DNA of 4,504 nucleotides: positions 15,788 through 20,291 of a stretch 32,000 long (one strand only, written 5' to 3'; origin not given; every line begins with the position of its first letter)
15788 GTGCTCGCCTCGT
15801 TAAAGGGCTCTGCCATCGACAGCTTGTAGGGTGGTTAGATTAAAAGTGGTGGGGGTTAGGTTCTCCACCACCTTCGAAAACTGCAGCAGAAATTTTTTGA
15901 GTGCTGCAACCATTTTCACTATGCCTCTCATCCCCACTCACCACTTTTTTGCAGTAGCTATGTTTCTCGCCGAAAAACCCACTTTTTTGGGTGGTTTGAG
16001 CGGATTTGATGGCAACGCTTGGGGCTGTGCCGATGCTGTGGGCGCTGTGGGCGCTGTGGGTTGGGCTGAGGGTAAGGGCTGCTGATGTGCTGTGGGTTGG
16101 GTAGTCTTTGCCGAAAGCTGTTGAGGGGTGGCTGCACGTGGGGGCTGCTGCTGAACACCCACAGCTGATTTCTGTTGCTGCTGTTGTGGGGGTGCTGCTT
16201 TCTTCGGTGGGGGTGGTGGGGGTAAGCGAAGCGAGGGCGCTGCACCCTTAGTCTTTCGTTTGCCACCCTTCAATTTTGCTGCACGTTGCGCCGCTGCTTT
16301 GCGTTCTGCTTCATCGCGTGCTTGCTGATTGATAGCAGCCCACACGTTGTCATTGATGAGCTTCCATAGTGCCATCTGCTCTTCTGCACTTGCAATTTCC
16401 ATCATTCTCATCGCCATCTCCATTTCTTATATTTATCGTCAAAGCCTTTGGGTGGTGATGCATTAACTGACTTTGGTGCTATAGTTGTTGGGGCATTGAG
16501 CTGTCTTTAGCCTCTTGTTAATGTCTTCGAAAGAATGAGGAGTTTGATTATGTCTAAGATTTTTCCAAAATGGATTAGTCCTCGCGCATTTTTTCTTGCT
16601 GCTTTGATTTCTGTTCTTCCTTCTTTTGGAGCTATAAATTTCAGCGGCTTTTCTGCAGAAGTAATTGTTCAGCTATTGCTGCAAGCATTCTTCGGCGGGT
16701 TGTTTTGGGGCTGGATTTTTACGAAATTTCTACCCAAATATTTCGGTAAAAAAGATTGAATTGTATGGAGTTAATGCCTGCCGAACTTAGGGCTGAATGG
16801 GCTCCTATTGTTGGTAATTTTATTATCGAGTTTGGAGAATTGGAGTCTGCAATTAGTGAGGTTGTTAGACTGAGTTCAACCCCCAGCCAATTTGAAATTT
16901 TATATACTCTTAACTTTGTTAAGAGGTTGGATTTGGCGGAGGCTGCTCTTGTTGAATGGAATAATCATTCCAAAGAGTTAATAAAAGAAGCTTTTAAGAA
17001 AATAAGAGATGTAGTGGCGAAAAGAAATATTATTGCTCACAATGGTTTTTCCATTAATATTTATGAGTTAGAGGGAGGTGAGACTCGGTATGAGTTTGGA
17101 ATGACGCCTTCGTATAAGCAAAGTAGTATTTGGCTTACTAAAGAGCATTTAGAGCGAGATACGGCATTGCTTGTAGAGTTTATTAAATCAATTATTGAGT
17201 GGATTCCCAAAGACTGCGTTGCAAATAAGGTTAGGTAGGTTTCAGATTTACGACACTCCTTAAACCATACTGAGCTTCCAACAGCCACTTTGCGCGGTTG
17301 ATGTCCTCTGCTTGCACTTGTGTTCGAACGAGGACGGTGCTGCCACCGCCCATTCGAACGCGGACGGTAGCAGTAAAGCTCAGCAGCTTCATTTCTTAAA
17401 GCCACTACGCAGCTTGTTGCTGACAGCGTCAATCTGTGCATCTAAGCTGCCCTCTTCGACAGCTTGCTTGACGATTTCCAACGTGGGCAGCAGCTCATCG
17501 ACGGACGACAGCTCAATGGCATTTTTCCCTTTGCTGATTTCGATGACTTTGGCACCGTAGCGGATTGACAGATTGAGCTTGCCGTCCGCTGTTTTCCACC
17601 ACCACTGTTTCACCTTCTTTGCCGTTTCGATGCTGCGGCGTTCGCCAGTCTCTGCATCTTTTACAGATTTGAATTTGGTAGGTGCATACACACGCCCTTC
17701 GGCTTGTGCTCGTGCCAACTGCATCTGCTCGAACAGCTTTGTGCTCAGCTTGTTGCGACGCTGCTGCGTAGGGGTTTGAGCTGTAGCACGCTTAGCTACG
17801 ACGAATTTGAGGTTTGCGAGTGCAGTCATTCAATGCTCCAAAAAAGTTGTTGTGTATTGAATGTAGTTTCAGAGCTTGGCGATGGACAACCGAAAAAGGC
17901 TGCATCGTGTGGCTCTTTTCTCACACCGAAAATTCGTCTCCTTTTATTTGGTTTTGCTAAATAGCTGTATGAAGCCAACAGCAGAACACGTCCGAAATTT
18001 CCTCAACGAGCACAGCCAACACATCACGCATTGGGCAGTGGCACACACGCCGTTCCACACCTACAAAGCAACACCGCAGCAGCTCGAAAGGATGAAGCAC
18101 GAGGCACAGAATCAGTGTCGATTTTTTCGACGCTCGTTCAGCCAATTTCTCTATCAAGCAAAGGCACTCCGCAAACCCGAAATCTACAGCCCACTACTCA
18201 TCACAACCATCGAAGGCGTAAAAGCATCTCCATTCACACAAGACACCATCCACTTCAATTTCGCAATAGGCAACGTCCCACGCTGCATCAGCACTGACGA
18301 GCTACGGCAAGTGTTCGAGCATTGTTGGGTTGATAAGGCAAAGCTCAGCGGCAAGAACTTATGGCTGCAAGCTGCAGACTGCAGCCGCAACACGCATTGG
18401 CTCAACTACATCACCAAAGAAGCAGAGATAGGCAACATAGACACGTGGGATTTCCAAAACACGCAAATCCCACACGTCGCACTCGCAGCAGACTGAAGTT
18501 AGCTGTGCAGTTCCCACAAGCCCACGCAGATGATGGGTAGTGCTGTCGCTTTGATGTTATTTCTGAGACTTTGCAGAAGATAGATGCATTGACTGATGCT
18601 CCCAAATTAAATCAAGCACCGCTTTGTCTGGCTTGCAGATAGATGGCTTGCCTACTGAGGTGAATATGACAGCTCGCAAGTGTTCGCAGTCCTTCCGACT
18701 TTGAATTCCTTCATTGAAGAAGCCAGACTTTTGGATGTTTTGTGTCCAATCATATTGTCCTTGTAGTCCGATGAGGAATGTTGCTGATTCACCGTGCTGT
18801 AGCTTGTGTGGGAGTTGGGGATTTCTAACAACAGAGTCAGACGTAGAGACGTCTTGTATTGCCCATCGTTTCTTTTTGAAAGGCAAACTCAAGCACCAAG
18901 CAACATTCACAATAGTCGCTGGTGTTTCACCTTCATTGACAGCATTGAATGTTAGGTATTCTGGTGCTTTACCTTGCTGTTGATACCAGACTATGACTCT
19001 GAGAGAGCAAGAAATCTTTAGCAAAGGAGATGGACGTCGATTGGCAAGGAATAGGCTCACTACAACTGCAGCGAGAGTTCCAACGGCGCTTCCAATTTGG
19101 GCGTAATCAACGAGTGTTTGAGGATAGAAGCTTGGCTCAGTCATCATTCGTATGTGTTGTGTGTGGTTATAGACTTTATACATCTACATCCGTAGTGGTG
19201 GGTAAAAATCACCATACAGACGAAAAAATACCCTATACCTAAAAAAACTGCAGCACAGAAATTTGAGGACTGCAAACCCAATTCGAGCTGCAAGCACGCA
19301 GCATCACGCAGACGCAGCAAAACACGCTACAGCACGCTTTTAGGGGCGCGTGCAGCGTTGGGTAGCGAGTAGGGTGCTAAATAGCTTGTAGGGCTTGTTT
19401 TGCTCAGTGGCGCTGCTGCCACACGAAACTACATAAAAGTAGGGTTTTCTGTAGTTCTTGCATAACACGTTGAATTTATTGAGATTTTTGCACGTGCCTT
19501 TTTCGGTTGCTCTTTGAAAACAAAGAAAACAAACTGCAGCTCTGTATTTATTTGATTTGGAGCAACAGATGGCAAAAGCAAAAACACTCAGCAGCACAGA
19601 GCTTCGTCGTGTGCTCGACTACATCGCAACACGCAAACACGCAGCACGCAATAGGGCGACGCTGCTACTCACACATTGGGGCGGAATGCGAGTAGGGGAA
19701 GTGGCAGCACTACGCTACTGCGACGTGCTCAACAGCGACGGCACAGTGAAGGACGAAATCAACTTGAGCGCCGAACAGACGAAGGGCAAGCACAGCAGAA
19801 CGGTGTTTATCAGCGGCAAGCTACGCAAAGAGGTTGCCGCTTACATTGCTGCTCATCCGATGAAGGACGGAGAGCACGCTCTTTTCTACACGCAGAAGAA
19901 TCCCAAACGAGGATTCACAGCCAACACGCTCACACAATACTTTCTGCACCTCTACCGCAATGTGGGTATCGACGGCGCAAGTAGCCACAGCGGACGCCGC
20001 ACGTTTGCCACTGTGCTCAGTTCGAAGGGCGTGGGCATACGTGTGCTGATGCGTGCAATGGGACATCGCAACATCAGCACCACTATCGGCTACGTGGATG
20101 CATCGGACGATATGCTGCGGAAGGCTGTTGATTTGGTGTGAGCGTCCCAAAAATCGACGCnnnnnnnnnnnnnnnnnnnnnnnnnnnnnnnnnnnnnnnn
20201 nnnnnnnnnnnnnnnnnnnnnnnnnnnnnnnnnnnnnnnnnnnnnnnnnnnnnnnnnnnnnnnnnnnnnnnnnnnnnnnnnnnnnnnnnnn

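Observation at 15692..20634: Family of 21-bp palindromic elements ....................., present in both non-coding DNA and CDSs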

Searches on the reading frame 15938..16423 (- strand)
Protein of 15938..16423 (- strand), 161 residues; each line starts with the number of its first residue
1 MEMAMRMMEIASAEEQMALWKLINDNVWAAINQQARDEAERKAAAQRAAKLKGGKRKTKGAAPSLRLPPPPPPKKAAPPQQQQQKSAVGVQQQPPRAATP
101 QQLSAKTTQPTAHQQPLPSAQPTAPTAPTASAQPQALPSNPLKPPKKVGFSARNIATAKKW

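Call 10: search_protein_families(library=pfam, proteins=[window:15938-16423:-], max_evalue=0.01)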
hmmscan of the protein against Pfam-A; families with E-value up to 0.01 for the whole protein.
window:15938-16423:- (161 aa): 0 families

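Call 11: search_protein_families(library=phrogs, proteins=[window:15938-16423:-], max_evalue=0.01)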
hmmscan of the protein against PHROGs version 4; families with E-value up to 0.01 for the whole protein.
window:15938-16423:- (161 aa): 0 families

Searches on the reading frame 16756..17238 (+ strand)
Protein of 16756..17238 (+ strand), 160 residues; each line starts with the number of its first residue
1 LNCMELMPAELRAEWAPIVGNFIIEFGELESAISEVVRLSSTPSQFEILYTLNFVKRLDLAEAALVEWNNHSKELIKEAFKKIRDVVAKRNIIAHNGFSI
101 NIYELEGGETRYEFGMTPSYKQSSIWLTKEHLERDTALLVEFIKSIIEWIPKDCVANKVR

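Call 10: search_protein_families(library=pfam, proteins=[window:16756-17238:+], max_evalue=0.01)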
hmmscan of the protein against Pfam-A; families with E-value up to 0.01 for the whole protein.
window:16756-17238:+ (160 aa): 1 family
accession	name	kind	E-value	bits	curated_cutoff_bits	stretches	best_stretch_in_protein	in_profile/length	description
PF18735.6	HEPN_RiboL-PSP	-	0.0012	19.2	28.4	1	66-150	140-189/191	RiboL-PSP-HEPN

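Call 11: search_protein_families(library=phrogs, proteins=[window:16756-17238:+], max_evalue=0.01)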
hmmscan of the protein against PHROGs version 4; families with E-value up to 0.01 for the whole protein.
window:16756-17238:+ (160 aa): 0 families

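Call 36: search_protein_families(library=ncbifam, proteins=[window:16756-17238:+], max_evalue=0.01)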
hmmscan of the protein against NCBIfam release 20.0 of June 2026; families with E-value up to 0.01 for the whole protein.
window:16756-17238:+ (160 aa): 1 family
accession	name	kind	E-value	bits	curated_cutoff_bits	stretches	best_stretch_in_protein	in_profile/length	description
TIGR01897.1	cas_MJ1666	equivalog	0.0015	17.7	110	1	62-107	357-400/417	CRISPR-associated CARF protein Csx1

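Call 67: search_protein_families(library=padloc, proteins=[window:16756-17238:+], max_evalue=0.01)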
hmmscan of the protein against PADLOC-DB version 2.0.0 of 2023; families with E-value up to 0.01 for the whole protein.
window:16756-17238:+ (160 aa): 3 families
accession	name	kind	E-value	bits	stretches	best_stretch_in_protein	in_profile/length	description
PDLC01950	CARF9--CARF_HEPN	-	0.00047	17.3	1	56-113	301-358/383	-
PDLC01035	Csx1/Csm6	-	0.001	16.6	1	61-132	331-387/396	CARF+HEPN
PDLC01273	Csx1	-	0.0053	14.2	1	68-105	322-361/380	CAS-III; associated_signaling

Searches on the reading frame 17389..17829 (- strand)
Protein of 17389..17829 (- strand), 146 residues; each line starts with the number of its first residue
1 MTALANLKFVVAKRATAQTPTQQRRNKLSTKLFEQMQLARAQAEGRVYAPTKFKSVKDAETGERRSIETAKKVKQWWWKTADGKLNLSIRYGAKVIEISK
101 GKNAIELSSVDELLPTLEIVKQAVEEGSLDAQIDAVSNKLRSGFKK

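Call 10: search_protein_families(library=pfam, proteins=[window:17389-17829:-], max_evalue=0.01)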
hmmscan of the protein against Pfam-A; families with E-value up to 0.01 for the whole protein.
window:17389-17829:- (146 aa): 1 family
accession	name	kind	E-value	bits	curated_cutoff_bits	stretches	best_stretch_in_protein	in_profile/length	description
PF20346.3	DUF6641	-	5.3e-17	62.6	27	1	23-130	38-140/143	Family of unknown function (DUF6641)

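Call 11: search_protein_families(library=phrogs, proteins=[window:17389-17829:-], max_evalue=0.01)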
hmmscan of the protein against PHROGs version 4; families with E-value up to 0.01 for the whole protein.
window:17389-17829:- (146 aa): 1 family
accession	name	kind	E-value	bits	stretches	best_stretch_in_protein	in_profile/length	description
phrog_31551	-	unknown function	2.8e-26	93.3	1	1-139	9-148/155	-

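Call 36: search_protein_families(library=ncbifam, proteins=[window:17389-17829:-], max_evalue=0.01)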
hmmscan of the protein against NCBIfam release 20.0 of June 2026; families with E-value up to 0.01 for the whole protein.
window:17389-17829:- (146 aa): 0 families

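Call 67: search_protein_families(library=padloc, proteins=[window:17389-17829:-], max_evalue=0.01)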
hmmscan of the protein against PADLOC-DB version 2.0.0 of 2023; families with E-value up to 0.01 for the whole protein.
window:17389-17829:- (146 aa): 0 families

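Call 98: search_dna_similar(query=window:17389-17829:-, collection=phages, mode=protein, max_evalue=0.001, max_rows=15)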
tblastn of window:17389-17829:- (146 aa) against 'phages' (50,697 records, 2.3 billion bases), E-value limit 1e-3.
No match.

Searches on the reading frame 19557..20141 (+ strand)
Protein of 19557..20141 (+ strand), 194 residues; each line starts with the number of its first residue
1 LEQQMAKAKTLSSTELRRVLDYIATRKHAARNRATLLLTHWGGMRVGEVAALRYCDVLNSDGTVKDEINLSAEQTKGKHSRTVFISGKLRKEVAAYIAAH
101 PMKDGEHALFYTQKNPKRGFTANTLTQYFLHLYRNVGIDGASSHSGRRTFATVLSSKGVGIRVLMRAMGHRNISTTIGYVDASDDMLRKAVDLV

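Call 10: search_protein_families(library=pfam, proteins=[window:19557-20141:+], max_evalue=0.01)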
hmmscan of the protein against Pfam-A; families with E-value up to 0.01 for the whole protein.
window:19557-20141:+ (194 aa): 1 family
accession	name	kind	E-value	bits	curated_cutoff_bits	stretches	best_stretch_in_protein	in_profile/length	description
PF00589.27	Phage_integrase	-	1.7e-26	93.5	27.1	1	10-184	2-170/172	Phage integrase family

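Call 11: search_protein_families(library=phrogs, proteins=[window:19557-20141:+], max_evalue=0.01)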
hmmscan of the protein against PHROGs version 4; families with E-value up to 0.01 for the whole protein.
window:19557-20141:+ (194 aa): 5 families
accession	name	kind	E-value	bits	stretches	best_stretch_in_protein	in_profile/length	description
phrog_216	-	integration and excision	5.2e-39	135.1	1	3-193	48-235/301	integrase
phrog_1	-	integration and excision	3.9e-30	106.7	1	9-192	269-445/611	integrase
phrog_7269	-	integration and excision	3.1e-06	28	1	134-192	22-79/89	integrase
phrog_7685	-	integration and excision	6.3e-05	23.6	1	132-192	175-233/240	integrase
phrog_21678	-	head and packaging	0.006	17.7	0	124-166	25-64/123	virion structural protein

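Call 36: search_protein_families(library=ncbifam, proteins=[window:19557-20141:+], max_evalue=0.01)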
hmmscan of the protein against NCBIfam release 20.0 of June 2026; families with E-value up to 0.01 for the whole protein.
window:19557-20141:+ (194 aa): 12 families
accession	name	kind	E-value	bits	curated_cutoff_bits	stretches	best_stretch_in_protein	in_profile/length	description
NF040815.2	recomb_XerA_Arch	equivalog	3.2e-22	79.3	220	1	7-190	93-262/263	site-specific tyrosine recombinase/integron integrase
TIGR02225.1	recomb_XerD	equivalog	1.7e-16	60.4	329.6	1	8-190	101-282/290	site-specific tyrosine recombinase XerD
NF001399.0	PRK00283.1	subfamily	4.4e-16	59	279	1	8-191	111-292/300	tyrosine recombinase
TIGR02224.1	recomb_XerC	equivalog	1.4e-15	57.5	335.15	1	9-190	105-285/295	tyrosine recombinase XerC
NF002331.0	PRK01287.1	subfamily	3.1e-11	42.8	371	1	7-189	138-319/365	site-specific tyrosine recombinase XerC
TIGR02249.1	integrase_gron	subfamily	1.2e-09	37.9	265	2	134-180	251-298/315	integron integrase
NF003462.0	PRK05084.1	equivalog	8e-09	34.7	267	1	27-192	192-354/360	tyrosine recombinase XerS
NF007370.0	PRK09870.1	subfamily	8.8e-08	32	221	1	5-181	7-178/200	tyrosine-type DNA invertase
NF007371.0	PRK09871.1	subfamily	1.3e-05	24.9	222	1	5-181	1-173/198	tyrosine-type DNA invertase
NF040693.1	recomb_GmtY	equivalog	1.9e-05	24.1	340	0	139-189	389-439/441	gamma-mobile-trio recombinase GmtY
NF041502.1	integrase_1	equivalog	0.00016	20.6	350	0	29-100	163-237/484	site-specific integrase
NF011946.0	PRK15417.1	equivalog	0.00057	19.2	435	1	134-180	266-313/337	integron integrase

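Call 67: search_protein_families(library=padloc, proteins=[window:19557-20141:+], max_evalue=0.01)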
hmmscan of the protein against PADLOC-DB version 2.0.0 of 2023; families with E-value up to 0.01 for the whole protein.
window:19557-20141:+ (194 aa): 0 families
